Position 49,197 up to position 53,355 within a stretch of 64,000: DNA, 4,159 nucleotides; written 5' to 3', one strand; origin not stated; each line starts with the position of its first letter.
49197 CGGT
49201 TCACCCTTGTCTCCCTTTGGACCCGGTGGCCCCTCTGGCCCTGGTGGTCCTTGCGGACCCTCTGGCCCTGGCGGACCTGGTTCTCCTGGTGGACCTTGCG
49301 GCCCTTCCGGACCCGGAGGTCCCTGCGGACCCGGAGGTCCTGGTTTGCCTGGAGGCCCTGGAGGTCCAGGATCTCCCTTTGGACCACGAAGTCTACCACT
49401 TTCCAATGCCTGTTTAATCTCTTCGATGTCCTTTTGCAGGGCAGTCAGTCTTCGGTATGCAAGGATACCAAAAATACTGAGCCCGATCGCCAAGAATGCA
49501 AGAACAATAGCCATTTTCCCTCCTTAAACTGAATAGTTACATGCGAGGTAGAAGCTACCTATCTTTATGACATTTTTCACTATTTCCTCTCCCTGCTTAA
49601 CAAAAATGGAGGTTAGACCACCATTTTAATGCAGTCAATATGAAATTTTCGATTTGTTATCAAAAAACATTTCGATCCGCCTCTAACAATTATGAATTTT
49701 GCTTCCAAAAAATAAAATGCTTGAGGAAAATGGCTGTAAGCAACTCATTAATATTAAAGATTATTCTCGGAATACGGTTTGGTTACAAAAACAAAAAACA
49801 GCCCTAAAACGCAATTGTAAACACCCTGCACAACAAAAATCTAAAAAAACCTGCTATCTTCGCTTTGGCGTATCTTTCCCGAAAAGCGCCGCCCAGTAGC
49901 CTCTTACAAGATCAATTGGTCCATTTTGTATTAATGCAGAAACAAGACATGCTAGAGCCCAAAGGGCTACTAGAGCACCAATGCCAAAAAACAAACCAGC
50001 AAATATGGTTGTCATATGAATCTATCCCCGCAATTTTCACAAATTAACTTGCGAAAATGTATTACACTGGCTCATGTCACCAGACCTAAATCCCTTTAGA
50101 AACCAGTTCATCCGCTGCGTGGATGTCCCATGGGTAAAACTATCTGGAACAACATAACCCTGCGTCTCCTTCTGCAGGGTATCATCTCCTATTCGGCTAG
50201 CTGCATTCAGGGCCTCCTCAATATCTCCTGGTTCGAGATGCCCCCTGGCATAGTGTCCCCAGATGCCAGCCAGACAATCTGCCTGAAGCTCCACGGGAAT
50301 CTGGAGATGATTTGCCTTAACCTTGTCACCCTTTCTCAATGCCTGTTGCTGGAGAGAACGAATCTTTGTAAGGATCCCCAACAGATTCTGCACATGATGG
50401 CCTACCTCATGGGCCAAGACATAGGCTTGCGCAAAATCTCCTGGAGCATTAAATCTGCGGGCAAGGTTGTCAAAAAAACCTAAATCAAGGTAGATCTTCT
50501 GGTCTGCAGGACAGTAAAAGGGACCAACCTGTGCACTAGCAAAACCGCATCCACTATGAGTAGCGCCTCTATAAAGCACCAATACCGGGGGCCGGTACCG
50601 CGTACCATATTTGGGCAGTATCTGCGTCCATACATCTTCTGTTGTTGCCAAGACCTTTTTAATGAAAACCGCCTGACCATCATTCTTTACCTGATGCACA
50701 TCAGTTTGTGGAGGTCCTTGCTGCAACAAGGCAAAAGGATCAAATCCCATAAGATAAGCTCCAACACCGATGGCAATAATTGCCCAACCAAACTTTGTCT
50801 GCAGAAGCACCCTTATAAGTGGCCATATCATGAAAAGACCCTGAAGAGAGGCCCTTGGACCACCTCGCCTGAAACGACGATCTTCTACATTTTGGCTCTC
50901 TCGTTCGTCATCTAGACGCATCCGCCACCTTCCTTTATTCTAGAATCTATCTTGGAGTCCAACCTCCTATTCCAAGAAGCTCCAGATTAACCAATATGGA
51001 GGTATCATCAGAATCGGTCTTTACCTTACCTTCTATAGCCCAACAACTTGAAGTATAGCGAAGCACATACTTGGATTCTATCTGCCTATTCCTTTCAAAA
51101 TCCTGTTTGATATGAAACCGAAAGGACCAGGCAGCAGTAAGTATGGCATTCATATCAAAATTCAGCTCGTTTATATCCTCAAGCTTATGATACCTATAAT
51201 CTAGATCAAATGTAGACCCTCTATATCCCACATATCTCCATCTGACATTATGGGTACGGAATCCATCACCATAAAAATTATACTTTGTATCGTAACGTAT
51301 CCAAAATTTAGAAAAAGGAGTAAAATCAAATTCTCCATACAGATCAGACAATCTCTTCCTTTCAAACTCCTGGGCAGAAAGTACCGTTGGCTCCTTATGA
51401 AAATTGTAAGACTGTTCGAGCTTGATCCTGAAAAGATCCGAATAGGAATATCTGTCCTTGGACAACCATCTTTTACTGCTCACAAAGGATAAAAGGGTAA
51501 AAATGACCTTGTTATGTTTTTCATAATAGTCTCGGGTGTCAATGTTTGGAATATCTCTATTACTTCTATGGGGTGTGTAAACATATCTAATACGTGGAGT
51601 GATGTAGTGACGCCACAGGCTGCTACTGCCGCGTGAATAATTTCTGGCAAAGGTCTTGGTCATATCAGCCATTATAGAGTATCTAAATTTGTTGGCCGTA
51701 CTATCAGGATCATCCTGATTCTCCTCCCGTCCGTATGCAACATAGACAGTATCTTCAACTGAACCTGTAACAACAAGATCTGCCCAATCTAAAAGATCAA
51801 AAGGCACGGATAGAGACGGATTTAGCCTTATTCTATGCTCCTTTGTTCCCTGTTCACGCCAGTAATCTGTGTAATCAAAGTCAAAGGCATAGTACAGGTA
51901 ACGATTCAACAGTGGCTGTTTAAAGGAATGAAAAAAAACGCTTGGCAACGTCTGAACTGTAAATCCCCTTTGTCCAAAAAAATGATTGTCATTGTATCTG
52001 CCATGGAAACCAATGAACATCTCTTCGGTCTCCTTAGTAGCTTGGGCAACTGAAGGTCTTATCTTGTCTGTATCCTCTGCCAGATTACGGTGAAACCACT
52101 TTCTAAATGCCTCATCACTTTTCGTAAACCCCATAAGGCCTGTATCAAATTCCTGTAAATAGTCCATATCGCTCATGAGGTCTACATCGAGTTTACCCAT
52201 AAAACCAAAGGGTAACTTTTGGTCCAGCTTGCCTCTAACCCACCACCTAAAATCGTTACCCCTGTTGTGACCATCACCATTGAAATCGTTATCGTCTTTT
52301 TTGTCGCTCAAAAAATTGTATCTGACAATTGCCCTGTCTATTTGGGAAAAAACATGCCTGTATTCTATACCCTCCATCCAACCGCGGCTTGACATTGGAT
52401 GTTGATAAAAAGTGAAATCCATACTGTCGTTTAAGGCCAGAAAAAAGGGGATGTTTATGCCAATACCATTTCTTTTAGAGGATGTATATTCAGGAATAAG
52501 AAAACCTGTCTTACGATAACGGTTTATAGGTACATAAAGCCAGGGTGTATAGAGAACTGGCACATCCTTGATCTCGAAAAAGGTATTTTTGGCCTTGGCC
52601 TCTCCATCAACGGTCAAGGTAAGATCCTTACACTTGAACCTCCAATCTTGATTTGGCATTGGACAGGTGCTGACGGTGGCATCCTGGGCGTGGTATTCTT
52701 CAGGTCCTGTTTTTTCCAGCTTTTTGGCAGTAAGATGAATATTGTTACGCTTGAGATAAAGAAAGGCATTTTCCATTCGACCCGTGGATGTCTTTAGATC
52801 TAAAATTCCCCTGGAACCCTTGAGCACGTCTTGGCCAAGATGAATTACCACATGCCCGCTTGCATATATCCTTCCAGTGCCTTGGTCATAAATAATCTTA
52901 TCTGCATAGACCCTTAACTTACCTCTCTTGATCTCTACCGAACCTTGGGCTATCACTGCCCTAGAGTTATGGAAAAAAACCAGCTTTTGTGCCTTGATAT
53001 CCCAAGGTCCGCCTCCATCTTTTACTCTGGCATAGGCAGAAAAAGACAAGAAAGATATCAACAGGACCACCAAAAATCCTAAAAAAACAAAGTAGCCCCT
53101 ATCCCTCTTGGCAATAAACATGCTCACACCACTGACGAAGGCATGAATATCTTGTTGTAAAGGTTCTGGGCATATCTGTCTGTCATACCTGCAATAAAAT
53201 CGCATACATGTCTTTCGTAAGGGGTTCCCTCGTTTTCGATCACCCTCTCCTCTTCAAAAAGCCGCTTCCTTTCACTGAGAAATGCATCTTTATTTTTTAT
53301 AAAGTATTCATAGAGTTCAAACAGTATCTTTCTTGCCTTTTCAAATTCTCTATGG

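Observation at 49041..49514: Small membrane-anchored protein made almost entirely of a 35-triplet collagen helix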

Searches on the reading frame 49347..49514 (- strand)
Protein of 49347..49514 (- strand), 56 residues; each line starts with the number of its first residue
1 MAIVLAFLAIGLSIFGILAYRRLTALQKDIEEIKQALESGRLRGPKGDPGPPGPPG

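Call 10: find_homologous_proteins(query=window:49356-49514:-, max_evalue=10)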
Query seq(53 aa): 1 candidates shared short words with the query, none scored E <= 10.
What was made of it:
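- Tried and rejected: N-terminus-only word search (call 10).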

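Call 30: search_protein_representatives(protein=window:49347-49514:-)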
Query: 56 residues. Proteins with E-value up to 0.001 (for the whole library): 10; up to 1e-10: 0; up to 1e-30: 0. The best 10 are listed.
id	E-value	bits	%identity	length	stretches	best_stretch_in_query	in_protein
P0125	1.8e-07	47.0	46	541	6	24-55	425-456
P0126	4.5e-07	45.8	51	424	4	28-55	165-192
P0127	1.1e-06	44.5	36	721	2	19-52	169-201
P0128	2.2e-06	43.6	48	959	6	13-56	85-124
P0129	3.1e-06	43.1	44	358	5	24-56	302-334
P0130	3.2e-06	43.1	48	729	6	33-53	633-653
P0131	3.7e-06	42.9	44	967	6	12-50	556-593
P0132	2.5e-04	37.2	43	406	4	25-56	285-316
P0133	3.6e-04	36.7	55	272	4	40-56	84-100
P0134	9.1e-04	35.4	56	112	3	28-55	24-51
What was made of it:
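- Closest known: TM-anchored collagen-like proteins of other bacteria. Different: There is no N-terminal sequence similarity (calls 10, 30).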

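Call 32: find_related_loci(query=window:49371-49514:-, collection=viral_contigs, flank=5000)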
Query seq(48 aa) (48 aa) in viral_contigs; peptide patterns used: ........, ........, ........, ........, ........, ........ (x = any residue, [..] = any of these).
43 stretches matched a pattern, but none encodes a relative of the query by tblastn (E <= 1e-3).

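Call 34: find_related_loci(query=window:49371-49514:-, collection=metagenome_contigs, flank=8000)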
Query seq(48 aa) (48 aa) in metagenome_contigs; peptide patterns used: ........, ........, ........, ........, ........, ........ (x = any residue, [..] = any of these).
600 stretches matched a pattern (row limit reached: there are more); 4 encode a relative of the query (tblastn E <= 1e-3); 4 distinct loci.
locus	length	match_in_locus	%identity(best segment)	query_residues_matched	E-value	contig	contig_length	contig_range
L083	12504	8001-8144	96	1-48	2e-28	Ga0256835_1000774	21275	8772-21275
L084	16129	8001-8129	88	1-43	2e-21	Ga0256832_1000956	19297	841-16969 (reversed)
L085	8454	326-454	84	1-43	2e-20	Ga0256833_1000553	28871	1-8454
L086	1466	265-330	59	1-22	6e-6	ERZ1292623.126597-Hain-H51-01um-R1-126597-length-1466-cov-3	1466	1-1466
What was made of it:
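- Tried and rejected: L086 (call 34).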

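Call 67: search_dna_similar(query=window:49356-49514:-, collection=phages, mode=protein, max_evalue=1, max_rows=10)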
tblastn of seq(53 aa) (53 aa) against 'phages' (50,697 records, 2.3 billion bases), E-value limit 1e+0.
Records with a match: 7; places in all: 7; records where one place covers at least 80% of the query: 0.
Best place of each record, by identity: <60% 7.
By first word of the organism name: Gordonia 7.
By host as written in the record: Gordonia terrae 3612 7.
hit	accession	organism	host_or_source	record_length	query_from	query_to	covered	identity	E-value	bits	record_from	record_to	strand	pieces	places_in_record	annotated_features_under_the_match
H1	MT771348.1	Gordonia phage BiteSize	Gordonia terrae 3612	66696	20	53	64%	50.0%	1e-1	34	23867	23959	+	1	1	27: minor tail protein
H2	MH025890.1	Gordonia phage Djokovic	Gordonia terrae 3612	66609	20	53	64%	50.0%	1e-1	34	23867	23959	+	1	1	27: minor tail protein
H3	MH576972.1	Gordonia phage Beyoncage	Gordonia terrae 3612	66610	20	53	64%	50.0%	1e-1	34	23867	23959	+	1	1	27: minor tail protein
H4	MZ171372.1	Gordonia phage Madi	Gordonia terrae 3612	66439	20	53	64%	50.0%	1e-1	34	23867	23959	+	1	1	27: minor tail protein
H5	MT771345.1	Gordonia phage Sienna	Gordonia terrae 3612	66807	20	53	64%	50.0%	1e-1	34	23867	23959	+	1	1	27: minor tail protein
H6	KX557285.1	Gordonia phage Terapin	Gordonia terrae 3612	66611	20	53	64%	50.0%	2e-1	34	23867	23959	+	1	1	27: minor tail protein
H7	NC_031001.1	Gordonia phage Terapin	Gordonia terrae 3612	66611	20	53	64%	50.0%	2e-1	34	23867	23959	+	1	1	27: tail fiber protein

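Call 68: search_dna_similar(query=window:49356-49514:-, collection=plasmids, mode=protein, max_evalue=1, max_rows=10)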
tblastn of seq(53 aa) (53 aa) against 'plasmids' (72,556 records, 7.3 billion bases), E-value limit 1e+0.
No match.
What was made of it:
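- On Phage tail-fibre collagen-repeat proteins: The N-terminus has no significant hit in viral contigs, phages or plasmids (calls 32, 67, 68).
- The N-terminus has no match in viral contigs, phage records or plasmids (calls 32, 67, 68).
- Tried and rejected: Viral contigs, phage and plasmid searches with the N-terminus (calls 32, 67, 68).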

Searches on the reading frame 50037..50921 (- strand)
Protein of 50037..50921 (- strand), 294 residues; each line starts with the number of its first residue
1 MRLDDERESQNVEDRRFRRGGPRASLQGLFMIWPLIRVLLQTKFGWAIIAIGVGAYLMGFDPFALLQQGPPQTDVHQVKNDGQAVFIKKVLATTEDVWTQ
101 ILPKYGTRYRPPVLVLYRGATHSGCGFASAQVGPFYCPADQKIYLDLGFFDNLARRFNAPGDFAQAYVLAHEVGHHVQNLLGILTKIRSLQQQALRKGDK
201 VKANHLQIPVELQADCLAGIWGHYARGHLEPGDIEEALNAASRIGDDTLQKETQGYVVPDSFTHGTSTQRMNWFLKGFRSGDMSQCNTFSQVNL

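Call 3: search_protein_families(library=pfam, proteins=[window:50037-50921:-], max_evalue=0.01)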
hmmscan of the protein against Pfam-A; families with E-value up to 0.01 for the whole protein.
window:50037-50921:- (294 aa): 1 family
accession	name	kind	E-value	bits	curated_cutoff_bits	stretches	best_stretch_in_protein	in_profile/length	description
PF04228.19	Zn_peptidase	-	5.4e-103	344.9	23.2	1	1-289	1-290/290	Putative neutral zinc metallopeptidase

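Call 13: find_related_loci(query=window:50037-50921:-, collection=genome_contigs, flank=10000)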
Query window:50037-50921:- (294 aa) in genome_contigs; peptide patterns used: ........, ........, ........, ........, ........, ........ (x = any residue, [..] = any of these).
600 stretches matched a pattern (row limit reached: there are more); 595 encode a relative of the query (tblastn E <= 1e-3); the best 80 are kept; 80 distinct loci.
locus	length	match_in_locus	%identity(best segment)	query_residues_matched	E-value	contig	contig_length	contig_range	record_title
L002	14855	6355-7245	62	1-292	3e-124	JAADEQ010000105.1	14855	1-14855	MAG: Campylobacterota bacterium isolate L_MetaBat.230 contig-127_4225, whole genome shotgun sequence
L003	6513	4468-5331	56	1-286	4e-103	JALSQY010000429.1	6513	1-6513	MAG: Methylothermaceae bacterium isolate 356-308_maxbin2_scaf2bin.122 356-308_scaffold_8757_c1, whole genome shotgun seq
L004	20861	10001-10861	54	1-287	6e-95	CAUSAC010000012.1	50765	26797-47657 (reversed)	MAG TPA_asm: uncultured Campylobacter sp. isolate ERR9969209_bin.6_MetaWRAP_v1.3_MAG genome assembly, contig: ERZ2161616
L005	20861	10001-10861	53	1-287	3e-94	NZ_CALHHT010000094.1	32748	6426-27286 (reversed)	MAG: uncultured Campylobacter sp. isolate ERR589364_bin.72_CONCOCT_v1.1_MAG ERZ772767.366, whole genome shotgun sequence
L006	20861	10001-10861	54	1-287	8e-94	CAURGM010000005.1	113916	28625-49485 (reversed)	MAG TPA_asm: uncultured Campylobacter sp. isolate ERR9969086_bin.23_MetaWRAP_v1.3_MAG genome assembly, contig: ERZ216157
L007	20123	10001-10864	48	1-294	1e-88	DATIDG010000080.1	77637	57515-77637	MAG TPA_asm: Burkholderiales bacterium isolate SMAG_U16337 k141_1946802, whole genome shotgun sequence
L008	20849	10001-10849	49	1-292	2e-88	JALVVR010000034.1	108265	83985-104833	MAG: Campylobacterales bacterium isolate M10_metabat1_scaf2bin.039 M10_NODE_37_length_108265_cov_31.236161, whole genome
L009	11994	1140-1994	50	1-294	3e-87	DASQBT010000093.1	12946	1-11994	MAG TPA_asm: Thiobacillaceae bacterium isolate SMAG_U11678 k141_1190970, whole genome shotgun sequence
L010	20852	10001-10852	50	1-294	1e-87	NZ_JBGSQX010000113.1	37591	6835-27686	MAG: Desulfococcus sp. isolate JTS-AC343 k141_424486, whole genome shotgun sequence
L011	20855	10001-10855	51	1-294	1e-87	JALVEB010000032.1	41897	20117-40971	MAG: Sedimenticola sp. isolate 134-614_metabat2_scaf2bin.082 134-614_scaffold_149_c1, whole genome shotgun sequence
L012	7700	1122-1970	49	1-294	6e-87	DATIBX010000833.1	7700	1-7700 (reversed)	MAG TPA_asm: Pyrinomonadaceae bacterium isolate SMAG_U16301 k141_995140, whole genome shotgun sequence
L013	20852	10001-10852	51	1-290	5e-87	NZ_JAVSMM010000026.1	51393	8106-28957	MAG: Aromatoleum sp. isolate NRBC_bin_1 Aromatoleum_NRBC_Contig_26, whole genome shotgun sequence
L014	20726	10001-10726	57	58-290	4e-87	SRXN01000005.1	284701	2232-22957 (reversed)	Ensifer sp. MPMI2T NODE_5_length_284701_cov_10.7944, whole genome shotgun sequence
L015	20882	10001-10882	49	1-290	1e-86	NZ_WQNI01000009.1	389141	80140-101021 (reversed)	Chelativorans alearense strain UJN715 scaffold9.1-size389141, whole genome shotgun sequence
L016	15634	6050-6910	48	1-294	1e-86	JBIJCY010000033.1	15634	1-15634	MAG: Rhodocyclaceae bacterium isolate ME2006-08-22D15_3300044611_group2_bin128 Rohwer_bin2355_scaffold_3618_c1, whole ge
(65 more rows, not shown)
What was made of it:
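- Tried and rejected: Genome scan with the Zn-peptidase neighbour (call 13).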

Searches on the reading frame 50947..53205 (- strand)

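Call 3: search_protein_families(library=pfam, proteins=[window:50947-53205:-], max_evalue=0.01)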
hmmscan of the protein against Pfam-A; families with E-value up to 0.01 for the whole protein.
window:50947-53205:- (752 aa): 2 families
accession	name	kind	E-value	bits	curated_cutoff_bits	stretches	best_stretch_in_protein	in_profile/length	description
PF04453.20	LptD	-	9e-28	98.1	22.4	1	319-688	2-369/384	LPS transport system D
PF03968.19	LptD_N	-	5.1e-05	23.9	20.4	1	70-197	2-107/113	LptA/(LptD N-terminal domain) LPS transport protein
